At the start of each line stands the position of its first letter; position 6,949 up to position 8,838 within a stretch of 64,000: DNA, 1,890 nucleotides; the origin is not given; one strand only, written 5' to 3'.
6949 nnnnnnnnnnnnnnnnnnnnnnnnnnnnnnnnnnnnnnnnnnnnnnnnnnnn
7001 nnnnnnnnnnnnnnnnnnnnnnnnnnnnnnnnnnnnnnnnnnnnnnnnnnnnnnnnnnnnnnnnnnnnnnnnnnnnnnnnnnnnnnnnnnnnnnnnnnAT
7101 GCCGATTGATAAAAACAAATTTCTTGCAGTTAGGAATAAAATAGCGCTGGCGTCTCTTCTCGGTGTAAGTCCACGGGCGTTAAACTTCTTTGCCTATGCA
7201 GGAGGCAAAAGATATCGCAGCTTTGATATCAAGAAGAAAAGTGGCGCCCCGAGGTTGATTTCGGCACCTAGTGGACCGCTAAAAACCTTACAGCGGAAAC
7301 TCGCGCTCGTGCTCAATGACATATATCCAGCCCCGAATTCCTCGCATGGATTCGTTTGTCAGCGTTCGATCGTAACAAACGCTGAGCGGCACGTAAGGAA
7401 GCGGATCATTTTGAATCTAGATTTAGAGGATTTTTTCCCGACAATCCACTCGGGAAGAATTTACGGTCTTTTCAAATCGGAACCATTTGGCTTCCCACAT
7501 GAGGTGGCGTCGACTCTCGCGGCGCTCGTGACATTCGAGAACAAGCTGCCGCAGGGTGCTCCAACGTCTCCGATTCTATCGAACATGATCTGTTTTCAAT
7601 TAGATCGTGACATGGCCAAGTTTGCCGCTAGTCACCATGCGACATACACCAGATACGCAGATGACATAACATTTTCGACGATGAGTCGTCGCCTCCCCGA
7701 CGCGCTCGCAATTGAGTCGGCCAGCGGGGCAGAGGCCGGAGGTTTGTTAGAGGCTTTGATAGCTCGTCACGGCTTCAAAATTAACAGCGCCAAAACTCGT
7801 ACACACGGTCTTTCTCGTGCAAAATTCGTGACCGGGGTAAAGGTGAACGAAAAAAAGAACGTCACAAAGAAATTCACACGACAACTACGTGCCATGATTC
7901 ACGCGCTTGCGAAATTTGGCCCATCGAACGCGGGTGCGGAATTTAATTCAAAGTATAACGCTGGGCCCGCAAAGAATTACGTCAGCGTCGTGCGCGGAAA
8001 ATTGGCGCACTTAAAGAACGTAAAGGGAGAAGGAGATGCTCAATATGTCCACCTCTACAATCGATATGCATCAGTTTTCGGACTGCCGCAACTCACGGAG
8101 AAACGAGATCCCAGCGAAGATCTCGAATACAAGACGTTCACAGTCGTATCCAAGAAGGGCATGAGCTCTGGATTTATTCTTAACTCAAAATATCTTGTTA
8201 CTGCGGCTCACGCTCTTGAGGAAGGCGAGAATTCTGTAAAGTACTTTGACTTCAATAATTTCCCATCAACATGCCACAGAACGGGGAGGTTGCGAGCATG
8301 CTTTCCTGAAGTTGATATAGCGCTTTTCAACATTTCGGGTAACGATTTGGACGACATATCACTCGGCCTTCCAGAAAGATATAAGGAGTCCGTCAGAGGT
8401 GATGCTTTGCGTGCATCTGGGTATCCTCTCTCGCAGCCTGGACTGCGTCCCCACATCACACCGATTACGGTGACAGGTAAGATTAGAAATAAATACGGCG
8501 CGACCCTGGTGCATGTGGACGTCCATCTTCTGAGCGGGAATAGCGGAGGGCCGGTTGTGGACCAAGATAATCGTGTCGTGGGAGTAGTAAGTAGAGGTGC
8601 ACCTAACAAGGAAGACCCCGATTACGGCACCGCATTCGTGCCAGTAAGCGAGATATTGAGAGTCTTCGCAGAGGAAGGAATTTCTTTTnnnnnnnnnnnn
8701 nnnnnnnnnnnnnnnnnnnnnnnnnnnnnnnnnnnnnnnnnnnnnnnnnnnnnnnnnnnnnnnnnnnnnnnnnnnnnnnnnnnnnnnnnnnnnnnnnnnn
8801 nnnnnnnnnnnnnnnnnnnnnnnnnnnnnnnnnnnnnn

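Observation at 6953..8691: Retron-type reverse transcriptase fused to a trypsin-like serine protease, with a1/a2-bounded candidate msr/msd directly upstream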

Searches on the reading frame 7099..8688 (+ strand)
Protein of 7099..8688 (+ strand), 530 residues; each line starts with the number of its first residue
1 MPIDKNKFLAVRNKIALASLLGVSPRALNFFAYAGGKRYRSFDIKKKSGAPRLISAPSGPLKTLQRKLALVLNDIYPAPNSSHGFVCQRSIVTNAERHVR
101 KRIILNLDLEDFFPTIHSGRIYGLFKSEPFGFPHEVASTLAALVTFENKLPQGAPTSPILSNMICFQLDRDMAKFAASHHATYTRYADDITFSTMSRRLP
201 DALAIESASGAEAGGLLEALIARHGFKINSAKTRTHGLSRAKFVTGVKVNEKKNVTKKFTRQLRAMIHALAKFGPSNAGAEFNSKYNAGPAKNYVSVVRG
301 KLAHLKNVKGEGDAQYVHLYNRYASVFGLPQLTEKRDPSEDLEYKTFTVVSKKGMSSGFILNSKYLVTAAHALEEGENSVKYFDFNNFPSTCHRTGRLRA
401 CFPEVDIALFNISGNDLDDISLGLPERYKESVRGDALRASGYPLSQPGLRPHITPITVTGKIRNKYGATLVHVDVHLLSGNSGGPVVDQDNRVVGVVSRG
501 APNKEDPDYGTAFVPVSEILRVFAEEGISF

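Call 3: search_protein_families(library=pfam, proteins=[window:7099-8688:+], max_evalue=0.01)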
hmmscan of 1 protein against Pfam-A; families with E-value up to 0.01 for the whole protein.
window:7099-8688:+ (530 aa): 4 families
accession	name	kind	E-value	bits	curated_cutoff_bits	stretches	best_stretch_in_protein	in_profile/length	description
PF00078.32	RVT_1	-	3.3e-22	79.6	29.6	1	44-236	1-192/205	Reverse transcriptase (RNA-dependent DNA polymerase)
PF13365.12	Trypsin_2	-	7.6e-18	66.1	27.6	1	357-496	2-144/144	Trypsin-like peptidase domain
PF00089.32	Trypsin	-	6.9e-11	42.8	20.6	1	352-520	23-217/220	Trypsin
PF00949.27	Peptidase_S7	-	0.0021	18.4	20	1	465-500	81-116/131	Peptidase S7, Flavivirus NS3 serine protease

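Call 4: search_protein_families(library=padloc, proteins=[window:7099-8688:+], max_evalue=0.001)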
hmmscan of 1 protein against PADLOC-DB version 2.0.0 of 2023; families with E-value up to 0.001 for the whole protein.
window:7099-8688:+ (530 aa): 61 families (the best 25 are shown)
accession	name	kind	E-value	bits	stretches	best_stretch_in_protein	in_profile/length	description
PDLC02960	RT-Protease_XI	-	3.4e-149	496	1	8-523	3-504/506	single gene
PDLC02959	RT-Protease_XI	-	9.2e-149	494.6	1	6-523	3-508/510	single gene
PDLC02961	RT-TIR_XII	-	4.2e-114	380.1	1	5-340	8-344/475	single gene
PDLC02962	RT-TIR_XII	-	3.8e-113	376.9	1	5-328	8-333/478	single gene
PDLC02965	RT-Toprim_I-C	-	2e-99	331.9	1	17-327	4-311/529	single gene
PDLC02968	RT-Toprim_I-C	-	4.9e-99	330.6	1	17-325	4-309/529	single gene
PDLC02966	RT-Toprim_I-C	-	3.3e-91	304.5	1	10-317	14-326/568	single gene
PDLC02963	RT-Toprim_I-C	-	9.6e-91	303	1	10-315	9-319/552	single gene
PDLC02956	RT_XIII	-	4.9e-78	261.2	1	5-324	107-424/469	-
PDLC02967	RT-Toprim_I-C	-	6.9e-78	260.8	1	7-277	2-275/549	single gene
PDLC02964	RT-Toprim_I-C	-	2.5e-76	255.5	1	7-274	2-273/554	single gene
PDLC02946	RT_III-A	-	3.5e-72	241.3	1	5-317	28-321/330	-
PDLC02943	RT_III-A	-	1.4e-68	229.2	1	11-311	22-304/322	-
PDLC02941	RT_II-A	-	1.8e-66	222.4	1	15-313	17-286/309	-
PDLC02942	RT_III-A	-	4.4e-63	211.4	1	7-311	38-323/341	-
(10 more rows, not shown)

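Call 7: find_homologous_proteins(query=window:7099-8688:+, max_evalue=1e-20)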
Query window:7099-8688:+ (530 aa): 3140 proteins with E <= 1e-20 among 8000 candidates; the best 120 are listed.
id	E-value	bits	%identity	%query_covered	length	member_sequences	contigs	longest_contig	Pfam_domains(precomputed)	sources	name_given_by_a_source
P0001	0.0e+0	1195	100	100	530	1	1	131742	PF13365.13,PF00078.33,PF00089.33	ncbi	-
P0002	4.5e-223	760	64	100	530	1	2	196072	PF13365.13,PF00078.33,PF00089.33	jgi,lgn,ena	jgi:RNA-directed DNA polymerase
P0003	4.2e-134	467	45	98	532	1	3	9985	PF13365.13,PF00078.33,PF00089.33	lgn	-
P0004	4.1e-128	447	44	99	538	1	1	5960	PF13365.13,PF00078.33,PF00089.33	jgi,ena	-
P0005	9.6e-128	446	43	99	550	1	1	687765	PF13365.13,PF00078.33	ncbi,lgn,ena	-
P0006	4.3e-126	440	43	99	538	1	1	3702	PF13365.13,PF00078.33,PF00089.33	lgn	-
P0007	6.3e-126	440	42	98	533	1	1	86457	PF13365.13,PF00078.33,PF00089.33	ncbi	-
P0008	2.1e-124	435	42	99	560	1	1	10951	PF13365.13,PF00078.33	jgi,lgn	-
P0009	2.3e-121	425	42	99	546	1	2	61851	PF13365.13,PF00078.33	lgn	-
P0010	4.4e-121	424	41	99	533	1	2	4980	PF13365.13,PF00078.33,PF00089.33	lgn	-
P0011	5.5e-119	417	41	99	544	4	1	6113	PF13365.13,PF00078.33,PF00089.33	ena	-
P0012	4.5e-118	414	42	98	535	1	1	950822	PF13365.13,PF00078.33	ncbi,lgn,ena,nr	ncbi:MAG TPA: reverse transcriptase domain-containing protein [Candidatus Saccharimonadales bacteriu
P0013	5.4e-118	413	42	98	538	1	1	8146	PF13365.13,PF01732.23,PF00078.33,PF00089.33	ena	-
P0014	8.2e-118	413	42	98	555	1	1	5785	PF13365.13,PF00078.33,PF00089.33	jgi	jgi:S1-C subfamily serine protease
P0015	1.2e-117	412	42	96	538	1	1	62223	PF13365.13,PF00078.33,PF00089.33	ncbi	-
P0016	1.6e-117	412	41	99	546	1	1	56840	PF13365.13,PF00078.33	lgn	-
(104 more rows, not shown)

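Call 12: find_related_loci(query=window:7099-8688:+, collection=genome_contigs, flank=3000)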
Query window:7099-8688:+ (530 aa) in genome_contigs; peptide patterns used: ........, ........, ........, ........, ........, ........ (x = any residue, [..] = any of these).
100 stretches matched a pattern, but none encodes a relative of the query by tblastn (E <= 1e-3).

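Call 22: find_related_loci(query=A1, collection=genome_contigs, flank=3000)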
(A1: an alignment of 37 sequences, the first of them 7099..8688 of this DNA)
Query A1 (530 aa) in genome_contigs; peptide patterns used: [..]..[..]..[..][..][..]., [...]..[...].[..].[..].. (x = any residue, [..] = any of these).
600 stretches matched a pattern (row limit reached: there are more); 581 encode a relative of the query (tblastn E <= 1e-3); the best 80 are kept; 80 distinct loci.
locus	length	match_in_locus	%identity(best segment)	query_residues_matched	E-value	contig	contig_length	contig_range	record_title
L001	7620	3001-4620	35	7-518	1e-83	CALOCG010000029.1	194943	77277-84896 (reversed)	MAG: Nitrospinota bacterium isolate LOGT_bin.0048 genome assembly, contig: contig_45591, whole genome shotgun sequence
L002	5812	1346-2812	33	8-502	7e-81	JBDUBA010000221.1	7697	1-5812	MAG: Gemmatimonas sp. isolate cluster4_bin.203 NODE_30273_length_7697_cov_7.082177, whole genome shotgun sequence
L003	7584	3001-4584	34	17-522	5e-80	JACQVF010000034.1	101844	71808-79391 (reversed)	MAG: Gemmatimonadetes bacterium isolate NC_groundwater_1456_Ag_S-0.65um_69_46 S_p65_S5_coassembly_k141_1490438, whole ge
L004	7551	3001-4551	34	6-521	9e-79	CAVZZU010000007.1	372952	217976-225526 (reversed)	MAG: uncultured Acidobacteriota bacterium isolate MFD01716.bin.1.82 genome assembly, contig: contig_45389, whole genome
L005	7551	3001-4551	35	11-519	8e-79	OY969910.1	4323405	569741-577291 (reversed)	MAG: uncultured Acidobacteriota bacterium isolate MFD01213.bin.1.136 genome assembly, chromosome: 1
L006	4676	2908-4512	31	11-523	2e-78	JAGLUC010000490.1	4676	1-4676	MAG: Methylococcales bacterium isolate RS_11_22 ZL20.bin.22.fa_490, whole genome shotgun sequence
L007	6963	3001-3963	43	5-316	9e-77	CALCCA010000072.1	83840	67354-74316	MAG TPA_asm: uncultured Halomicronema sp. isolate SRR3401481_bin.65_CONCOCT_v1.1_MAG genome assembly, contig: ERZ1740060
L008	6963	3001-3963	42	5-316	1e-76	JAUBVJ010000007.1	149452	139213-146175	Microcoleus sp. AR_TQ3_B6 NODE_52_length_149452_cov_19.455458, whole genome shotgun sequence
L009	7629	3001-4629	33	5-520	4e-75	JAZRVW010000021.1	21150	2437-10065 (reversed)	MAG: Oscillospiraceae bacterium isolate T1900044953_TA20190006.MAGScoT_cleanbin_000008 SGB_3731_k141_1084147, whole geno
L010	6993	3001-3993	41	5-323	9e-75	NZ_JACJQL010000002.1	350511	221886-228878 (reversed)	Nostoc parmelioides FACHB-3921 contig2, whole genome shotgun sequence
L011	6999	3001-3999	41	5-329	1e-74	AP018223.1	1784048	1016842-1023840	Nostoc linckia NIES-25 plasmid plasmid1 DNA, nearly complete genome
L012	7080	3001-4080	38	17-383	1e-72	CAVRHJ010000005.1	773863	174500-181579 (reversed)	MAG: uncultured Solirubrobacteraceae bacterium isolate MFD05521.bin.2.132 genome assembly, contig: contig_78095, whole g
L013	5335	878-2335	33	16-504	1e-71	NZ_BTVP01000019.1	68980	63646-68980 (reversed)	MAG: Parvibaculum sp. isolate AMX-MBFR-74 sequence19, whole genome shotgun sequence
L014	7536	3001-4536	33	1-508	2e-71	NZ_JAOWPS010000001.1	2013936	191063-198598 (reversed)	Mesorhizobium sp. YC-39 YC.39_ctg001, whole genome shotgun sequence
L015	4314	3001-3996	40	17-343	2e-71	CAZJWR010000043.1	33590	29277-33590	MAG TPA_asm: uncultured Ignavibacteriales bacterium isolate SRP214966_co4_518 genome assembly, contig: NODE_871_length_3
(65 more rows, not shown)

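Call 24: find_encoding_contigs(protein=P0002, flank=4000, max_places=3)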
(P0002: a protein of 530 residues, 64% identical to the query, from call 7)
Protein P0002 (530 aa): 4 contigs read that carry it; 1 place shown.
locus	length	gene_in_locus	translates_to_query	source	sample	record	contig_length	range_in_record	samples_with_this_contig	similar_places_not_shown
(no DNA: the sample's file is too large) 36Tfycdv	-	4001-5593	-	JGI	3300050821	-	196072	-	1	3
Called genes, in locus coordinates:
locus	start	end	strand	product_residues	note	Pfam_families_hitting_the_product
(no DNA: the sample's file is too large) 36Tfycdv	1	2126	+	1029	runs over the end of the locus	PF00873:ACR_tran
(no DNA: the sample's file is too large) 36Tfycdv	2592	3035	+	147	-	PF07681:DoxX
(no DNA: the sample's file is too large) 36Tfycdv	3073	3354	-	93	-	-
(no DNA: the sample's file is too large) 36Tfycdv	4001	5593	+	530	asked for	PF00078:RVT_1, PF00089:Trypsin, PF13365:Trypsin_2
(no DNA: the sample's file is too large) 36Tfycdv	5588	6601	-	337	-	PF05496:RuvB_N, PF06068:TIP49 (faint), PF01078:Mg_chelatase (faint), PF13191:AAA_16 (weak), PF00004:AAA, PF07728:AAA_5, PF17864:AAA_lid_4, PF05491:WHD_RuvB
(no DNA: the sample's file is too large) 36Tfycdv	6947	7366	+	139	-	-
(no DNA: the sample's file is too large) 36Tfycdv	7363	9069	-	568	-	PF05157:MshEN, PF00437:T2SSE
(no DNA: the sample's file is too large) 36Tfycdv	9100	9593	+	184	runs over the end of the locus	-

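Call 25: find_encoding_contigs(protein=P0005, flank=4000, max_places=2)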
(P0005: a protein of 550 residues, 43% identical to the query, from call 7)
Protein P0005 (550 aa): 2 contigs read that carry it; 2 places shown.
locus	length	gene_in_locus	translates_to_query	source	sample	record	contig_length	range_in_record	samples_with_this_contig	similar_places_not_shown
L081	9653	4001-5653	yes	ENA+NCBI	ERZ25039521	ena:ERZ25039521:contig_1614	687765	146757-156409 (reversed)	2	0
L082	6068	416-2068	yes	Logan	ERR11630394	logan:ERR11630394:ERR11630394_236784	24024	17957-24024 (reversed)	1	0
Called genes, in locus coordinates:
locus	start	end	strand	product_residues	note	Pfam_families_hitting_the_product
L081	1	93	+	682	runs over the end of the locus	PF22745:Nlig-Ia, PF01653:DNA_ligase_aden, PF03120:OB_DNA_ligase, PF14520:HHH_5 (faint), PF12826:HHH_2, PF00533:BRCT, PF12738:PTCB-BRCT (faint)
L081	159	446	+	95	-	PF02686:GatC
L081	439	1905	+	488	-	PF01425:Amidase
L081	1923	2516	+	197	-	-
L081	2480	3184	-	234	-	-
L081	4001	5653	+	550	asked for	PF00078:RVT_1, PF13365:Trypsin_2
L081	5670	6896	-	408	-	PF00239:Resolvase, PF07508:Recombinase, PF13408:Zn_ribbon_recom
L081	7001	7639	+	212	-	-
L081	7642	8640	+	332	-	-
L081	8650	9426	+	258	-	PF18928:DUF5677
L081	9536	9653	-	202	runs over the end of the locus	-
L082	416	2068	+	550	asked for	PF00078:RVT_1, PF13365:Trypsin_2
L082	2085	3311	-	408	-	PF00239:Resolvase, PF07508:Recombinase, PF13408:Zn_ribbon_recom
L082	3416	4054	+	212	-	-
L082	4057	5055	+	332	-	-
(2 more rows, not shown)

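Call 26: find_encoding_contigs(protein=P0007, flank=4000, max_places=2)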
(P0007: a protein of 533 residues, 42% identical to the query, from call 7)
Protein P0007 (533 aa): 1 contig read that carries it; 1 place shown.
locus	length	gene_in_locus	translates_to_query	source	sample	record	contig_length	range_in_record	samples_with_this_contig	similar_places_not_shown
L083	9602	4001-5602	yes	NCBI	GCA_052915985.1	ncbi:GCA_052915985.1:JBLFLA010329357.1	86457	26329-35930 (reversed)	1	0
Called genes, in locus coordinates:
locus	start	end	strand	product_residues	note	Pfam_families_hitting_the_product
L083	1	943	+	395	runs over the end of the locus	PF07907:YibE_F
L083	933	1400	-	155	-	-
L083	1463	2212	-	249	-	-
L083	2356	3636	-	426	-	PF04326:SLFN_AlbA_2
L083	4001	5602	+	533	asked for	PF00078:RVT_1, PF00089:Trypsin, PF13365:Trypsin_2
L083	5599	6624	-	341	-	-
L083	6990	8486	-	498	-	PF11074:DUF2779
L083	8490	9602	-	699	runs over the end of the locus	PF03235:GmrSD_N, PF07510:GmrSD_C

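Call 27: find_related_loci(query=A1, collection=metagenome_contigs, flank=4000)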
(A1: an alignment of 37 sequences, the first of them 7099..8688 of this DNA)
Query A1 (530 aa) in metagenome_contigs; peptide patterns used: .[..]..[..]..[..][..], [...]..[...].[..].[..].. (x = any residue, [..] = any of these).
600 stretches matched a pattern (row limit reached: there are more); 570 encode a relative of the query (tblastn E <= 1e-3); the best 80 are kept; 80 distinct loci.
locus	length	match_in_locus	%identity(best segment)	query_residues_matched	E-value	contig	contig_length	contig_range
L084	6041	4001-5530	36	5-500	4e-90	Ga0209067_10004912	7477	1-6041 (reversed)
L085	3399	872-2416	36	8-513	3e-91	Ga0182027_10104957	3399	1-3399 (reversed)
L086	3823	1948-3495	34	8-519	3e-86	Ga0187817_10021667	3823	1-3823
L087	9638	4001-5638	32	5-522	9e-84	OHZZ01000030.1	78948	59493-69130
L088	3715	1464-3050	32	16-529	3e-82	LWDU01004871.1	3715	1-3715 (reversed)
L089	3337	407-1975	35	8-518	1e-81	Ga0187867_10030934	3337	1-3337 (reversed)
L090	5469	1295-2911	33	5-516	1e-79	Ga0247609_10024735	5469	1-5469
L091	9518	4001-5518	35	39-526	3e-79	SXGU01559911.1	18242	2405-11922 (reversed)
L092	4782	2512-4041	34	13-530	1e-78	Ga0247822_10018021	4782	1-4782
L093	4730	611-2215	34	17-523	2e-77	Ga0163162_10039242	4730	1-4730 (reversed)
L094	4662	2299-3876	32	17-521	8e-75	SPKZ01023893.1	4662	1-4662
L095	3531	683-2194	34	13-524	8e-75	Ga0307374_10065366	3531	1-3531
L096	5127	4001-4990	43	5-327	4e-74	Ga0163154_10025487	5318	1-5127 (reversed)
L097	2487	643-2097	33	13-504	7e-75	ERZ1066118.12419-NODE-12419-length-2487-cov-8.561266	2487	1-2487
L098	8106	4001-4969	41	8-322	4e-72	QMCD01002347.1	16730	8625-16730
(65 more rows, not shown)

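Call 31: find_encoding_contigs(protein=P0003, flank=3000, max_places=1)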
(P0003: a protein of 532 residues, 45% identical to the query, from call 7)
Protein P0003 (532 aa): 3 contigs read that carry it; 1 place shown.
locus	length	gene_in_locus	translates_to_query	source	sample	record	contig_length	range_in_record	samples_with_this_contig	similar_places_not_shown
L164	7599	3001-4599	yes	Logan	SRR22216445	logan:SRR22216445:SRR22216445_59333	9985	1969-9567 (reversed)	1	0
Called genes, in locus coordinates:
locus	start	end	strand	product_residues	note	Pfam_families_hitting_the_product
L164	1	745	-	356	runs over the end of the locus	-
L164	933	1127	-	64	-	PF18930:DUF5679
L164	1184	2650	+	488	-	PF14821:Thr_synth_N, PF00291:PALP, PF24857:THR4_C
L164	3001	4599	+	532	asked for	PF00078:RVT_1, PF00089:Trypsin, PF13365:Trypsin_2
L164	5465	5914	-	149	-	PF01668:SmpB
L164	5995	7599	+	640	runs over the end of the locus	PF00004:AAA, PF17862:AAA_lid_3, PF01434:Peptidase_M41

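Call 32: find_encoding_contigs(protein=P0004, flank=3000, max_places=1)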
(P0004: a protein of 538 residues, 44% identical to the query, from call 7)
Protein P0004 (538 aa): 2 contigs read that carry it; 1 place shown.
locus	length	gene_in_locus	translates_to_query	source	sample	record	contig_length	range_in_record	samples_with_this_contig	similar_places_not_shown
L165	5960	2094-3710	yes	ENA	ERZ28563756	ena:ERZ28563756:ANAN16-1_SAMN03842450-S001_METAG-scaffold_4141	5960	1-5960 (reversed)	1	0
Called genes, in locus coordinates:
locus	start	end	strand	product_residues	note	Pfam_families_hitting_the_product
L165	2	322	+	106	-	?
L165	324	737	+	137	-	-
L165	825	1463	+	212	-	-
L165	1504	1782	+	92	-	-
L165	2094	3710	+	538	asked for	PF00078:RVT_1, PF00089:Trypsin (weak), PF13365:Trypsin_2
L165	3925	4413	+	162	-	PF18295:Pdase_M17_N2 (weak)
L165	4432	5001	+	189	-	PF01712:dNK (weak), PF02223:Thymidylate_kin, PF13238:AAA_18 (weak)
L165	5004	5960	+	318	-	PF04055:Radical_SAM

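Call 33: find_encoding_contigs(protein=P0009, flank=3000, max_places=1)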
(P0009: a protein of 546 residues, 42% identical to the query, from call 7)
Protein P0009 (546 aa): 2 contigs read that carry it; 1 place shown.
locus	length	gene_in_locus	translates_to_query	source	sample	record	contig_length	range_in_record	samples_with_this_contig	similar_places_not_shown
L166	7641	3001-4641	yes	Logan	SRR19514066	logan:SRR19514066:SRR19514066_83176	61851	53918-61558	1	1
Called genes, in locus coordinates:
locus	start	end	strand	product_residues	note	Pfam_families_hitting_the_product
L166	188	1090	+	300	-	-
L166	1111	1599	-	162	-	-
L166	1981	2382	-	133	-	PF02661:Fic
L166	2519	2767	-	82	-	-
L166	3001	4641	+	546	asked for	PF00078:RVT_1, PF13365:Trypsin_2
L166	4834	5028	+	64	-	-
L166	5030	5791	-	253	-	-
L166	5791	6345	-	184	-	-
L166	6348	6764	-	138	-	-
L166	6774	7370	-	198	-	-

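Call 34: find_encoding_contigs(protein=P0012, flank=3000, max_places=1)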
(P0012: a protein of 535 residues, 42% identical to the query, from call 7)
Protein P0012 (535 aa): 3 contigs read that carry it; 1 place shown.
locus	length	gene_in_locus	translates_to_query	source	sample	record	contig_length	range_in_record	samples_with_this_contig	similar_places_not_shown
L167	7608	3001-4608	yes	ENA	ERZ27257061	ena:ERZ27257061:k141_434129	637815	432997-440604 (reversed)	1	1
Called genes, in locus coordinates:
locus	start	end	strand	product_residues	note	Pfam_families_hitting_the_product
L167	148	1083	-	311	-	-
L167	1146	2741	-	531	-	PF00239:Resolvase, PF07508:Recombinase, PF13408:Zn_ribbon_recom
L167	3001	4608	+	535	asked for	PF00078:RVT_1, PF13365:Trypsin_2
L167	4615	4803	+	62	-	-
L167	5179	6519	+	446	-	PF02195:ParB_N, PF01555:N6_N4_Mtase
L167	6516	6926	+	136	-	-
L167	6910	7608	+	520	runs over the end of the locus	PF17289:Terminase_6C (weak)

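Call 35: find_encoding_contigs(protein=P0015, flank=3000, max_places=1)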
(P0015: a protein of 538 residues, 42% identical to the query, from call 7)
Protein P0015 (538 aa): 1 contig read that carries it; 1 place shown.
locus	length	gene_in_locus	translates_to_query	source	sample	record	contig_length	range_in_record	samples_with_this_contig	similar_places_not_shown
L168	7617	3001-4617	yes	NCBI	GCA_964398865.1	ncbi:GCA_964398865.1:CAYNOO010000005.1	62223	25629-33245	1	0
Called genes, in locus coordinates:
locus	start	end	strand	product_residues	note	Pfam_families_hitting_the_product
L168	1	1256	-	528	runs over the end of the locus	PF00239:Resolvase, PF07508:Recombinase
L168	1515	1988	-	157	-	-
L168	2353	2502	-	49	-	PF01381:HTH_3, PF13443:HTH_26 (weak), PF13560:HTH_31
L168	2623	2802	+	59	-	-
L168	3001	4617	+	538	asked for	PF00078:RVT_1, PF00089:Trypsin, PF13365:Trypsin_2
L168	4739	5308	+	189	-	-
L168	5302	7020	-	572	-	PF00239:Resolvase, PF07508:Recombinase, PF13408:Zn_ribbon_recom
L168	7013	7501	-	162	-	-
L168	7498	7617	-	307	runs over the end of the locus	-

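Call 36: find_encoding_contigs(protein=P0016, flank=3000, max_places=1)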
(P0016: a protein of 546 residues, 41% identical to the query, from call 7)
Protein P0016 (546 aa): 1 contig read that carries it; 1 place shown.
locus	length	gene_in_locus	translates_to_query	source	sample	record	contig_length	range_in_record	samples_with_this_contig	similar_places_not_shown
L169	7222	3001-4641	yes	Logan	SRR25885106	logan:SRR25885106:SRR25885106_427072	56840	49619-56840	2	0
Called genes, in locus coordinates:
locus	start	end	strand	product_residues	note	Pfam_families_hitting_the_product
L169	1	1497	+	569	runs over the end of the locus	PF02463:SMC_N (weak), PF13175:AAA_15 (weak), PF13476:AAA_23, PF13304:AAA_21, PF13175:AAA_15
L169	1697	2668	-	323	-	-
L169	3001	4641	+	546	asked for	PF00078:RVT_1, PF13365:Trypsin_2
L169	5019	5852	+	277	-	PF23343:REP_ORF2-G2P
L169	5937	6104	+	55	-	-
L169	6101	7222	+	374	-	?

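Call 37: find_encoding_contigs(protein=P0008, flank=3000, max_places=1)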
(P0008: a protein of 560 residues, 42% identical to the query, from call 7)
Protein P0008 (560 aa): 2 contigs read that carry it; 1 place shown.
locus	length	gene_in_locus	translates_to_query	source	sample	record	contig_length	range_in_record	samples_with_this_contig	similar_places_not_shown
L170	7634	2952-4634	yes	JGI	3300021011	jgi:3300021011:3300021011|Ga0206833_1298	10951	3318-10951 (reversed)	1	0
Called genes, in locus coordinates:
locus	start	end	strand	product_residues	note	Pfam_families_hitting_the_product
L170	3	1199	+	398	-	?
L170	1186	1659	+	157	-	-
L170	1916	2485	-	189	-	-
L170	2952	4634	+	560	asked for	PF00078:RVT_1, PF13365:Trypsin_2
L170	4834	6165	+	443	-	PF00239:Resolvase, PF07508:Recombinase, PF13408:Zn_ribbon_recom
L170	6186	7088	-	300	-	-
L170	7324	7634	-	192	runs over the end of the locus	-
